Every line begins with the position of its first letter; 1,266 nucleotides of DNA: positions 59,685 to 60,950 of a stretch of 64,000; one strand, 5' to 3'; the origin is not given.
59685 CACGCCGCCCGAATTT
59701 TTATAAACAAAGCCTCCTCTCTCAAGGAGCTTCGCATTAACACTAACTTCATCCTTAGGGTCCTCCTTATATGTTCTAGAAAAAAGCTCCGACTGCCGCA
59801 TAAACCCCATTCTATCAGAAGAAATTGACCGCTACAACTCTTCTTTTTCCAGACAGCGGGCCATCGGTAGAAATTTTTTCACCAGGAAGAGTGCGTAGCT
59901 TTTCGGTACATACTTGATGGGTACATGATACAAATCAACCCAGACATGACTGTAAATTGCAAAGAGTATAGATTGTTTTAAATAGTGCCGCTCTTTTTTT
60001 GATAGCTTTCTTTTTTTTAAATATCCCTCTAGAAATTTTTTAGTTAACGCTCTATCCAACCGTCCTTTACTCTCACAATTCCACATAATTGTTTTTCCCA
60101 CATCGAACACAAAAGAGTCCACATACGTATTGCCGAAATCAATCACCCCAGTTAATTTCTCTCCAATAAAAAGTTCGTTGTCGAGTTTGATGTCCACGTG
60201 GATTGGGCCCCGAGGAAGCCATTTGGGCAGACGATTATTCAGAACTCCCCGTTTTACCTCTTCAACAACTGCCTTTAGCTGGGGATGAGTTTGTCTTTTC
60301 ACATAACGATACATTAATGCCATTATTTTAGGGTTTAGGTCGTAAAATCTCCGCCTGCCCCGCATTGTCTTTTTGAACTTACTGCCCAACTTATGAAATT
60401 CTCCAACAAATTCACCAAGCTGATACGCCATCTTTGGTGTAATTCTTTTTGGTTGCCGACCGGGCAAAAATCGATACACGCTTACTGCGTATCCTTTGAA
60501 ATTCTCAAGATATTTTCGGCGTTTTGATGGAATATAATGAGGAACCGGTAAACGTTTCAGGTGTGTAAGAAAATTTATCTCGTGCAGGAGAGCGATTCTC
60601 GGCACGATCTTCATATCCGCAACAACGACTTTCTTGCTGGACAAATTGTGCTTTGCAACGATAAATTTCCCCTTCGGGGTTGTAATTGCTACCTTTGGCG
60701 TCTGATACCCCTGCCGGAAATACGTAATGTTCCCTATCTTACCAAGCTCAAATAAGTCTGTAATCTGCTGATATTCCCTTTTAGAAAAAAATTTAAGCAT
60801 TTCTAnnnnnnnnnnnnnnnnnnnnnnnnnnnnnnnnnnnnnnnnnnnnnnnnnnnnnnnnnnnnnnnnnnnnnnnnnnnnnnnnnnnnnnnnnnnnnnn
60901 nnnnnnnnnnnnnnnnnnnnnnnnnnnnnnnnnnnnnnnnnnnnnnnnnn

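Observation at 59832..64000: Second Cys-rich paralog cluster (paralogs 3 and 4) translationally coupled to an APH/CotS-type kinase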

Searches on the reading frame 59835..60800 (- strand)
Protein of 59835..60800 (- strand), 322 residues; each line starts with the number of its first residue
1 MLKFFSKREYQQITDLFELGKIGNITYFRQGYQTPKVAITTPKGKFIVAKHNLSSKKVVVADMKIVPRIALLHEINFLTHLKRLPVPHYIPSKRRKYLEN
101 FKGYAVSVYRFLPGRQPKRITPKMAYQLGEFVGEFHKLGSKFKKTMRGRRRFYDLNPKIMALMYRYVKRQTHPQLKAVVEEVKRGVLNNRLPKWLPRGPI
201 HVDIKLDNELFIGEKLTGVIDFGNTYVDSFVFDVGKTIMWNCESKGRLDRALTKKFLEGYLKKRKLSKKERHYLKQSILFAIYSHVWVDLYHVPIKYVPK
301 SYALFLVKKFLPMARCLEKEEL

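Call 5: search_protein_families(library=pfam, proteins=[window:59835-60800:-], max_evalue=0.1)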
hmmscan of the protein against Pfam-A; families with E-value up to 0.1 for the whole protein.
window:59835-60800:- (322 aa): 1 family
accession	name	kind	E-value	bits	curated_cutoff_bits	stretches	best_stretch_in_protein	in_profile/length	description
PF01636.29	APH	-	6.4e-22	78.9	23.2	1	25-256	2-229/239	Phosphotransferase enzyme family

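Call 6: search_protein_families(library=ncbifam, proteins=[window:59835-60800:-], max_evalue=0.1)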
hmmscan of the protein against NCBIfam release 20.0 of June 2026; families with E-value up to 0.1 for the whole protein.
window:59835-60800:- (322 aa): 9 families
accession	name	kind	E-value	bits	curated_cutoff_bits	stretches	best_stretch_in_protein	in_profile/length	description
NF003558.0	PRK05231.1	equivalog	1.6e-34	119.4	271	1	75-281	65-273/322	homoserine kinase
TIGR00938.1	thrB_alt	equivalog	6.9e-24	84.7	255.9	1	6-275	8-266/307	homoserine kinase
TIGR02906.1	spore_CotS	subfamily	8.9e-10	38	172.7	2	200-280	191-270/314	CotS family spore coat protein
NF008738.0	PRK11768.1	equivalog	2e-08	34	194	1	71-274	68-268/327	serine/threonine protein kinase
NF051474.1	APH_3p_Ia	exception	0.003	16.6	625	1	200-260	195-251/271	aminoglycoside O-phosphotransferase APH(3')-Ia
NF033059.2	APH_3p_I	exception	0.0036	16.7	400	1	200-272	191-260/267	APH(3')-I family aminoglycoside O-phosphotransferase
NF011462.0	PRK14879.1-3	equivalog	0.026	14.3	174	0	190-268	94-174/192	Kae1-associated kinase Bud32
NF000015.3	APH_2pp_IIa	exception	0.077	12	625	0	179-263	168-249/299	aminoglycoside O-phosphotransferase APH(2'')-IIa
NF038156.1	lant_syn_V_LxmK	equivalog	0.096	11.7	315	0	84-235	73-228/347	class V lanthionine synthetase subunit LxmK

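Call 12: search_solved_structures(query=window:59835-60800:-, max_evalue=0.01)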
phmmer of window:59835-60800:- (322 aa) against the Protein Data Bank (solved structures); distinct sequences matched with E-value up to 0.01: 1.
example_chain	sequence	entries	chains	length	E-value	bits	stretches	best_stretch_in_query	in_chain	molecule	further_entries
2ppq_A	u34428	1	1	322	2.8e-11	46.8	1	75-273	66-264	Homoserine kinase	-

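Call 26: find_homologous_proteins(query=window:59835-60800:-, max_evalue=1e-10)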
Query window:59835-60800:- (322 aa): 68 proteins with E <= 1e-10 among 571 candidates.
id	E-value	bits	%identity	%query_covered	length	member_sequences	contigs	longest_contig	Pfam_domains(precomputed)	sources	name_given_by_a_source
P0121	7.8e-214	727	100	100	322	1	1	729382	PF01636.30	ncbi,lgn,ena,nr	ncbi:MAG: phosphotransferase [Patescibacteria group bacterium]|nr:phosphotransferase [Patescibacteri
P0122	3.4e-180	617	85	100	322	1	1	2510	PF01636.30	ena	-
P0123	1.2e-178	612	84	100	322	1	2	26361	PF01636.30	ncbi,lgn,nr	ncbi:MAG: phosphotransferase [Candidatus Brennerbacteria bacterium]|nr:phosphotransferase [Candidatu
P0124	3.5e-177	607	82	100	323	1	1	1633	PF01636.30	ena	-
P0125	4.9e-177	606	83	100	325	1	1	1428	PF01636.30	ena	-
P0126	5.6e-174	596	81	100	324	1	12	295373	PF01636.30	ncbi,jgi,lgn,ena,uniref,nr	ncbi:MAG: Homoserine kinase [Candidatus Jorgensenbacteria bacterium GW2011_GWA1_48_13]|uniref:Homose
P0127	8.3e-173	592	80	100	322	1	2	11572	PF01636.30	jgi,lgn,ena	-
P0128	1.8e-168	578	79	100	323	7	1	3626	PF01636.30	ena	-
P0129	8.1e-158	543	74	98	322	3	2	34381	PF01636.30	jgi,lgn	jgi:homoserine kinase type II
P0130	1.6e-151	522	70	99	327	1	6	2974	PF01636.30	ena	-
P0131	1.0e-149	516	71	99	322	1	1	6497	PF01636.30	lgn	-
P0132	3.0e-149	515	71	100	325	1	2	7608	PF01636.30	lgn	-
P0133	6.4e-147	507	69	98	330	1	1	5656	PF01636.30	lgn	-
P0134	7.0e-145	501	68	99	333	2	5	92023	PF01636.30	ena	-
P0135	1.1e-142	493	67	99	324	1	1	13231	PF01636.30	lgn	-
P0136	4.2e-137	475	78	80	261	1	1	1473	PF01636.30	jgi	jgi:homoserine kinase type II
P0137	5.9e-134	465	65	98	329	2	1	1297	PF01636.30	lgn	-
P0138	3.0e-132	459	64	99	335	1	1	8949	PF01636.30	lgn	-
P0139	5.6e-129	448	82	74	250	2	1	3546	PF01636.30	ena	-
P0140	9.0e-118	412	58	99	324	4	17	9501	PF01636.30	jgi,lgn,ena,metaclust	metaclust:\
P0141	2.0e-116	407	57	100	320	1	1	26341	PF01636.30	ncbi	ncbi:MAG: phosphotransferase [Candidatus Brennerbacteria bacterium]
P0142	7.1e-113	395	54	100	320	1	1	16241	PF01636.30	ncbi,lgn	-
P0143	9.2e-113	395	55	100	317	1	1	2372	PF01636.30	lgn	-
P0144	8.6e-112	392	54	100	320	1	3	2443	PF01636.30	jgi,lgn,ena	jgi:Ser/Thr protein kinase RdoA (MazF antagonist)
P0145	6.2e-109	383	52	100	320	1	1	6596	PF01636.30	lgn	-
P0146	8.0e-109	382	56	98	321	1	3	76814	PF01636.30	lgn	-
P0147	1.3e-108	381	52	100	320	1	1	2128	PF01636.30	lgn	-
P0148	4.5e-108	380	54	100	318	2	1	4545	PF01636.30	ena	-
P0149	3.4e-107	377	54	100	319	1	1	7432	PF01636.30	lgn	-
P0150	3.5e-107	377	54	97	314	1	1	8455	PF01636.30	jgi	jgi:homoserine kinase type II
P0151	2.5e-106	374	55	95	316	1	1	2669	PF27663.1,PF01636.30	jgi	jgi:homoserine kinase type II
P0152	3.3e-106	374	65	80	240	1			PF01636.30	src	-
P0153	4.5e-105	370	53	100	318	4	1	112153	PF01636.30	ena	-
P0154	5.9e-104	366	53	100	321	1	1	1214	PF01636.30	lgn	-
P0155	7.1e-104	366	54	100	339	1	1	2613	PF01636.30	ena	-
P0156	1.1e-103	365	54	96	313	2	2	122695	PF01636.30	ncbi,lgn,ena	ncbi:MAG: phosphotransferase [Patescibacteria group bacterium]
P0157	2.5e-102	361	53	99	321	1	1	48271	PF01636.30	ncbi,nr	ncbi:MAG: phosphotransferase [Patescibacteria group bacterium]|nr:phosphotransferase [Patescibacteri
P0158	3.9e-102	360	53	99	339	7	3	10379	PF01636.30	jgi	-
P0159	5.2e-102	360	54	95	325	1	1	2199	PF01636.30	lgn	-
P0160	7.2e-102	359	52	99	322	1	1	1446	PF01636.30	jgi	-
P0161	2.8e-101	357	52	100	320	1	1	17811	PF01636.30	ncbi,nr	ncbi:MAG: phosphotransferase [Candidatus Moranbacteria bacterium]|nr:phosphotransferase [Candidatus 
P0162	1.1e-100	355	52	100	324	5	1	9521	PF01636.30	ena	-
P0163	2.1e-100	354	52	100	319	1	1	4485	PF01636.30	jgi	-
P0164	9.5e-100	352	54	94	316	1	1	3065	PF01636.30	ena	-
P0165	6.3e-99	350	53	100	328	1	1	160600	PF01636.30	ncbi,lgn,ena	-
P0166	1.3e-98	349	52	99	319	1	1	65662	PF01636.30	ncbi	ncbi:MAG: phosphotransferase [Patescibacteria group bacterium]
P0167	1.3e-98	349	52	100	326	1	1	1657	PF01636.30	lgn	-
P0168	4.2e-98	347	50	99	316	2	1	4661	PF01636.30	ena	-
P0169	6.6e-97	343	49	100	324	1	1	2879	PF01636.30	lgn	-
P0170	8.5e-97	343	51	100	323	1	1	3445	PF27663.1,PF01636.30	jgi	jgi:homoserine kinase type II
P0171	2.9e-96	341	49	99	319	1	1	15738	PF01636.30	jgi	jgi:homoserine kinase type II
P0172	1.5e-95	339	51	99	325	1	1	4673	PF01636.30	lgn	-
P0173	6.9e-95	336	51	100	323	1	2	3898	PF01636.30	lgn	-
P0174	4.9e-93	330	48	99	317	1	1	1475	PF01636.30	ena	-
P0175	4.3e-91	324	48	99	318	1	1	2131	PF01636.30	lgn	-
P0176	9.7e-91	323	48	99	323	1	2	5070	PF01636.30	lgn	-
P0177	2.0e-90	322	47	99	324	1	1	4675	PF01636.30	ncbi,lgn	-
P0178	2.7e-87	311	46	99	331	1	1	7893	PF01636.30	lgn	-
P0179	7.0e-87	310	58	74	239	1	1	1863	PF01636.30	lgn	-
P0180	5.2e-78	281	53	76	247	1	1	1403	PF01636.30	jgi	jgi:homoserine kinase type II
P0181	1.0e-75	273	47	89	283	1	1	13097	PF01636.30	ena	-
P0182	5.1e-73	265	60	61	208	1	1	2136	PF01636.30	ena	-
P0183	9.1e-72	260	42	98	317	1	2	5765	PF01636.30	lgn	-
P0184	9.8e-72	260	60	62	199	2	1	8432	PF01636.30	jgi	jgi:Ser/Thr protein kinase RdoA (MazF antagonist)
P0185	1.4e-71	260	60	61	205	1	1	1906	PF01636.30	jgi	jgi:Ser/Thr protein kinase RdoA (MazF antagonist)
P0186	8.7e-70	254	60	61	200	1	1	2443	PF01636.30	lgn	-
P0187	4.9e-69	251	41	98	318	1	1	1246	PF01636.30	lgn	-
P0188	8.2e-43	165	35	94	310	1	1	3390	PF01636.30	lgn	-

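Call 31: find_related_loci(query=A3, collection=metagenome_contigs, flank=7000)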
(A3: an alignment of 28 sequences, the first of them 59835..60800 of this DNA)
Query A3 (322 aa) in metagenome_contigs; peptide patterns used: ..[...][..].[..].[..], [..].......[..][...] (x = any residue, [..] = any of these).
188 stretches matched a pattern; 54 encode a relative of the query (tblastn E <= 1e-3); 54 distinct loci.
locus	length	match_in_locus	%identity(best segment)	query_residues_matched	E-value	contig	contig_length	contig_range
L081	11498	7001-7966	82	1-322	1e-179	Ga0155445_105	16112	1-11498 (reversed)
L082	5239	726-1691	82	1-322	0e+0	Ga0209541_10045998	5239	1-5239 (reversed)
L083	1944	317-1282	82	1-322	0e+0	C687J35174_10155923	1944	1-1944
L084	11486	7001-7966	82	1-322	1e-179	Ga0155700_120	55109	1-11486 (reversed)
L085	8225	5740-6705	80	1-322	1e-178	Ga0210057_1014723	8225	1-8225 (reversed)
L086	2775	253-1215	81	1-321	0e+0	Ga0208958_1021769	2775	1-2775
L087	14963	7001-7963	81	1-321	3e-178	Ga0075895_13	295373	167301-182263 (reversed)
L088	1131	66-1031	79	1-322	0e+0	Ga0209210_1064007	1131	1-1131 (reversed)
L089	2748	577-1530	74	1-318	3e-174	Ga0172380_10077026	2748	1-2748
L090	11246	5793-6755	70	1-320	2e-156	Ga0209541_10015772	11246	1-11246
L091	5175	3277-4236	68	1-320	5e-153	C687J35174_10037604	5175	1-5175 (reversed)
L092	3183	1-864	68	33-320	5e-140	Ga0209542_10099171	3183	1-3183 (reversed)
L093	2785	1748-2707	58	1-320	6e-129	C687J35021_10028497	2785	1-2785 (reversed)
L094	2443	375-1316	55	1-318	8e-123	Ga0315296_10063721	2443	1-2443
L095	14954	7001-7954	54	2-322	1e-112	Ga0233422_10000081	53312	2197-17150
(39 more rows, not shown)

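Call 50: search_protein_families(library=padloc, proteins=[window:59835-60800:-], max_evalue=0.1)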
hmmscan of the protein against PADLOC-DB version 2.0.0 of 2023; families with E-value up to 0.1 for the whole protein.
window:59835-60800:- (322 aa): 0 families

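Call 51: search_protein_families(library=phrogs, proteins=[window:59835-60800:-], max_evalue=0.1)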
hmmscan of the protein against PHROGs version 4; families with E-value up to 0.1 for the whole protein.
window:59835-60800:- (322 aa): 0 families

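Call 61: find_encoding_contigs(protein=P0121, flank=10000, max_places=3)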
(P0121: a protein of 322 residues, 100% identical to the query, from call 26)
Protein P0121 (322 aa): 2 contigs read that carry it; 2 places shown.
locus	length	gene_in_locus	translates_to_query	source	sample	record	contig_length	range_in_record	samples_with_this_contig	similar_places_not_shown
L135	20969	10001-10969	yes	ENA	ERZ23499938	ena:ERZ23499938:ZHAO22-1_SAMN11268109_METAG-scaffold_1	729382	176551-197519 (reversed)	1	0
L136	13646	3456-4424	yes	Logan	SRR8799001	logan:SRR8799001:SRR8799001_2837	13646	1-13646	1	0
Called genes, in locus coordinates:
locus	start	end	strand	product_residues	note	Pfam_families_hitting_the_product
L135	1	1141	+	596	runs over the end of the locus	-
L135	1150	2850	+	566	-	PF23477:zf_Tbcl_2 (weak)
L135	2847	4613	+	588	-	-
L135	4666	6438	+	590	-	-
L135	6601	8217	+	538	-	-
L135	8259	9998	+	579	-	-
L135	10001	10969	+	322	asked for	PF01636:APH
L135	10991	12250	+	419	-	PF00587:tRNA-synt_2b, PF03129:HGTP_anticodon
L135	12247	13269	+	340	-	PF00022:Actin, PF06723:MreB_Mbl, PF00012:HSP70 (weak), PF11104:PilM_2 (faint), PF14450:FtsA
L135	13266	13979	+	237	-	PF04085:MreC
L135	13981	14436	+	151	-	-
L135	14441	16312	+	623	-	PF03717:PBP_dimer, PF00905:Transpeptidase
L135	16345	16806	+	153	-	PF03449:GreA_GreB_N, PF01272:GreA_GreB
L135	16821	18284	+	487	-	PF01336:tRNA_anti-codon, PF00152:tRNA-synt_2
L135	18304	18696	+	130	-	PF01467:CTP_transf_like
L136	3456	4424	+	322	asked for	PF01636:APH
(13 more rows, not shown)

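Call 70: predict_structure(alignment_id=A3)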
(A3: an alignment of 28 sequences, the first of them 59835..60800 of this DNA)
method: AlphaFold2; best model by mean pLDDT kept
length: 322 residues; sequences in the alignment: 28
mean_pLDDT: 91.4   pTM: 0.89
mean pLDDT of the five models: 91.4, 90.8, 90.2, 90.2, 89.3
residues with pLDDT >= 90: 255; 70-90: 44; 50-70: 16; < 50: 7
segments of 3 or more residues with pLDDT < 50: 57-62
pLDDT, mean of each block of 10 residues (from residue 1): 88 97 91 84 96 59 61 91 95 95 93 95 98 97 76 83 95 97 97 94 93 97 89 97 94 98 97 97 97 91 96 95 82
secondary structure, 60 per line:
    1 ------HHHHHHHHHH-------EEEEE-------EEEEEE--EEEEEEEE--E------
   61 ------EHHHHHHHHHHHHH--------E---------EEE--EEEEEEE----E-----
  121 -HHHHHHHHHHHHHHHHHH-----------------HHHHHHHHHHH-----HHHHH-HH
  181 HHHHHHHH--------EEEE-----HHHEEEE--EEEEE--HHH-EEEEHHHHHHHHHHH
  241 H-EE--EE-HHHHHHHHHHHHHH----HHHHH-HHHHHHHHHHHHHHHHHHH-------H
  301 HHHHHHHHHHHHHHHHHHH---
elements in order: H7-16 E24-28 E36-41 E44-51 H68-80 E99-101 E104-110 H122-139 H157-167 H173-177 H179-188 E197-200 E209-212 E215-219 E226-229 H230-241 H250-263 H268-272 H274-292 H300-319

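Call 73: fold_search(model_id=the predicted structure, library=pdb)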
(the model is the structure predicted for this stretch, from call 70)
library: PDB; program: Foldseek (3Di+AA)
matches with E <= 10: 1152; with E <= 0.001: 313
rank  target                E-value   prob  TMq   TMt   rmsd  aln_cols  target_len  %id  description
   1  2ppq                  3.5e-18  1.00  0.81  0.84   3.0       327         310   21  Crystal structure of the homoserine kinase from Agrobacterium tumefaciens (released 2007-06-05)
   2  4wh2                  6.9e-13  1.00  0.72  0.66   5.3       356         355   15  N-acetylhexosamine 1-kinase in complex with ADP (released 2015-02-18)
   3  4wh1                  7.7e-13  1.00  0.75  0.69   4.3       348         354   16  N-Acetylhexosamine 1-kinase (ligand free) (released 2015-02-11)
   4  4ocj                  1.4e-12  1.00  0.72  0.66   5.0       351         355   15  N-acetylhexosamine 1-phosphate kinase in complex with GlcNAc (released 2014-05-14)
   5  4wh3                  1.5e-12  1.00  0.77  0.70   4.3       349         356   16  N-acetylhexosamine 1-kinase in complex with ATP (released 2015-02-18)
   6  4ocu                  5.9e-12  1.00  0.70  0.64   5.7       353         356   16  N-acetylhexosamine 1-phosphate kinase_ATCC15697 in complex with GlcNAc (released 2014-05-14)
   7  6sum_A                1.0e-11  1.00  0.62  0.60   6.2       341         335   15  Amicoumacin kinase hAmiN in complex with AMP-PNP, MG2+ and Ami (released 2020-07-22)
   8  6sum_B                1.3e-11  1.00  0.63  0.61   6.1       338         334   14  Amicoumacin kinase hAmiN in complex with AMP-PNP, MG2+ and Ami (released 2020-07-22)
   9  6sv5                  1.4e-11  1.00  0.66  0.65   5.4       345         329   16  Amicoumacin kinase AmiN in complex with ATP (released 2020-07-22)
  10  4ocv                  1.6e-11  1.00  0.71  0.66   5.0       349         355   15  N-acetylhexosamine 1-phosphate kinase_ATCC15697 in complex with GlcNAc and AMPPNP (released 2014-05-14)
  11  6sui                  1.7e-11  1.00  0.69  0.67   5.2       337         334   17  AMICOUMACIN KINASE AMIN (released 2020-07-22)
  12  2q83_B                8.8e-11  1.00  0.65  0.63   5.9       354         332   16  Crystal structure of ytaA (2635576) from Bacillus subtilis at 2.50 A resolution (released 2007-06-26)
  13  2q83_A                1.3e-10  1.00  0.65  0.63   5.9       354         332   15  Crystal structure of ytaA (2635576) from Bacillus subtilis at 2.50 A resolution (released 2007-06-26)
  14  3i1a_A                1.9e-10  1.00  0.56  0.56   7.6       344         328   12  Crystal Structure of apo Spectinomycin Phosphotransferase, APH(9)-Ia (released 2010-01-19)
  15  1zyl                  2.0e-10  1.00  0.65  0.65   6.0       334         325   13  Crystal Structure of Hypothetical Protein YihE from Escherichia coli (released 2006-09-19)
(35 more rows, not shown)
